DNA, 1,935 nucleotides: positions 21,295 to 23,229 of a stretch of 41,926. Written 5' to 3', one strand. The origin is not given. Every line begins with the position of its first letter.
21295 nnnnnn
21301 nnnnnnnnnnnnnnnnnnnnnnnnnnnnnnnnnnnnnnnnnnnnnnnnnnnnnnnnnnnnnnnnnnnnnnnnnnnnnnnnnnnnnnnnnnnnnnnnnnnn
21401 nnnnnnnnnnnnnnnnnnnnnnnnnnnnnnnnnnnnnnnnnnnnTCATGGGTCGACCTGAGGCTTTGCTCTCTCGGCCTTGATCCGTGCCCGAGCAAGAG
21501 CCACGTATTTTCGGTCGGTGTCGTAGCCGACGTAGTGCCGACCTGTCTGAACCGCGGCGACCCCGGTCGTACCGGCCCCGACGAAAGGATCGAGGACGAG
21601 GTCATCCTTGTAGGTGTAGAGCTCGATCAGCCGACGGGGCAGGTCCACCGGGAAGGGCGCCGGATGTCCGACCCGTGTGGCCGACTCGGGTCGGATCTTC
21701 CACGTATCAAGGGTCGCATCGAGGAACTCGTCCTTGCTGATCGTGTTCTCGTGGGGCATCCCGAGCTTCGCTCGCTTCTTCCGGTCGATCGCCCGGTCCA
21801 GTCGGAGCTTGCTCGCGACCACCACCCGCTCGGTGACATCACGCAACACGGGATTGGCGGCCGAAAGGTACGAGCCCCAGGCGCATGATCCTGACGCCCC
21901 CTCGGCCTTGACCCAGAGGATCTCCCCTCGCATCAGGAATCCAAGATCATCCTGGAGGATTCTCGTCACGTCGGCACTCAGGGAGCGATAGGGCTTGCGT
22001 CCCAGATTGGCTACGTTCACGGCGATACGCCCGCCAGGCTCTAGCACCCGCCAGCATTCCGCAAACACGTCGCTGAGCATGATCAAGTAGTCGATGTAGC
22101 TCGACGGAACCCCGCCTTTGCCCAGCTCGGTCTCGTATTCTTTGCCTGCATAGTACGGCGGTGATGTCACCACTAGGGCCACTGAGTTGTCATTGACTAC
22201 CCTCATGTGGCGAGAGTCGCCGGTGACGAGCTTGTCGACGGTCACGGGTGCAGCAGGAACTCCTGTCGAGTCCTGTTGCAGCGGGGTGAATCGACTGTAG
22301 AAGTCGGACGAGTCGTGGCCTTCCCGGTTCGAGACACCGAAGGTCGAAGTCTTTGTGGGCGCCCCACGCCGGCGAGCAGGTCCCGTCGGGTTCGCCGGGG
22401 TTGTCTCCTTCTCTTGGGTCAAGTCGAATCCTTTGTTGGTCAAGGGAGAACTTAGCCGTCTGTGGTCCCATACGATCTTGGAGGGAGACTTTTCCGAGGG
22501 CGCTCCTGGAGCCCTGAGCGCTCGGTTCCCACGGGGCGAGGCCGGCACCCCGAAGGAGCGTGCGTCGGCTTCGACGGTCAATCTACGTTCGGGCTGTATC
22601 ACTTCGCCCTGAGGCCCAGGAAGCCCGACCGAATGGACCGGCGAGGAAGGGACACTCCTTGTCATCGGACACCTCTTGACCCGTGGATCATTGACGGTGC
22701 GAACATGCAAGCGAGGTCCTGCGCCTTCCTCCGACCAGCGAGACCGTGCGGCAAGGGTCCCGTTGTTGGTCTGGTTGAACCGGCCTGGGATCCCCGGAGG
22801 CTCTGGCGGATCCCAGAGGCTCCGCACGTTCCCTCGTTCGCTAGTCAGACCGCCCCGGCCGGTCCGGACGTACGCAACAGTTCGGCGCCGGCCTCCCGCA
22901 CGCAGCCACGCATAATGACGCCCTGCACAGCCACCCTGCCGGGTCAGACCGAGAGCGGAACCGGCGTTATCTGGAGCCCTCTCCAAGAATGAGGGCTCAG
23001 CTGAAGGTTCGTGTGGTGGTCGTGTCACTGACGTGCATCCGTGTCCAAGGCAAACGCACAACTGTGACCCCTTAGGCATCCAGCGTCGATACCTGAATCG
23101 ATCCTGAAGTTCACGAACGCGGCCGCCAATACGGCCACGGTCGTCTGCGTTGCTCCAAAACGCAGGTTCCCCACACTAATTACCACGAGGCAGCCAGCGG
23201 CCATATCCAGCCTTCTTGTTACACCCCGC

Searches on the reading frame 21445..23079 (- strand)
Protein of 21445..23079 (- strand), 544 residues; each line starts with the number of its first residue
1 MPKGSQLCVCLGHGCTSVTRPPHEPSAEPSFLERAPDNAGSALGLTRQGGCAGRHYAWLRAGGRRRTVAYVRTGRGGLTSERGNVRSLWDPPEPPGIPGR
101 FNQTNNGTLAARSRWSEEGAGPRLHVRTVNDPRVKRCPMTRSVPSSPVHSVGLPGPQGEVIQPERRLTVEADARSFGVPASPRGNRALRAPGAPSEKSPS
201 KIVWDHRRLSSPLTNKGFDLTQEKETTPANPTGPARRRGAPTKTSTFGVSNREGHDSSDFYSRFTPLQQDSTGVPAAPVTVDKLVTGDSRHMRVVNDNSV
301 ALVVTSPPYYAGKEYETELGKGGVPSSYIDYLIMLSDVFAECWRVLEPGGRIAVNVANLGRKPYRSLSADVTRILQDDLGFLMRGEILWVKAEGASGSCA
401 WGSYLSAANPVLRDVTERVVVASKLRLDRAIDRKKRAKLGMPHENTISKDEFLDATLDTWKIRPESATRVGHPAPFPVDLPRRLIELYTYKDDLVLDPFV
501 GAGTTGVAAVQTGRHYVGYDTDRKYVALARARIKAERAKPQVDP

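Call 16: search_protein_families(library=pfam, proteins=[window:21445-23079:-], max_evalue=0.01)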
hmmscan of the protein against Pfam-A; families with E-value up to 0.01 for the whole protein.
window:21445-23079:- (544 aa): 3 families
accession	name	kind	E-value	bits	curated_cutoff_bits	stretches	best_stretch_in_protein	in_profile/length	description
PF01555.25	N6_N4_Mtase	-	1.4e-35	123.7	26.7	1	300-529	1-219/221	DNA methylase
PF08241.18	Methyltransf_11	-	0.00092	20.2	21.2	0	332-353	73-94/95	Methyltransferase domain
PF13649.12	Methyltransf_25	-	0.0029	18.7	27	0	495-538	1-46/97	Methyltransferase domain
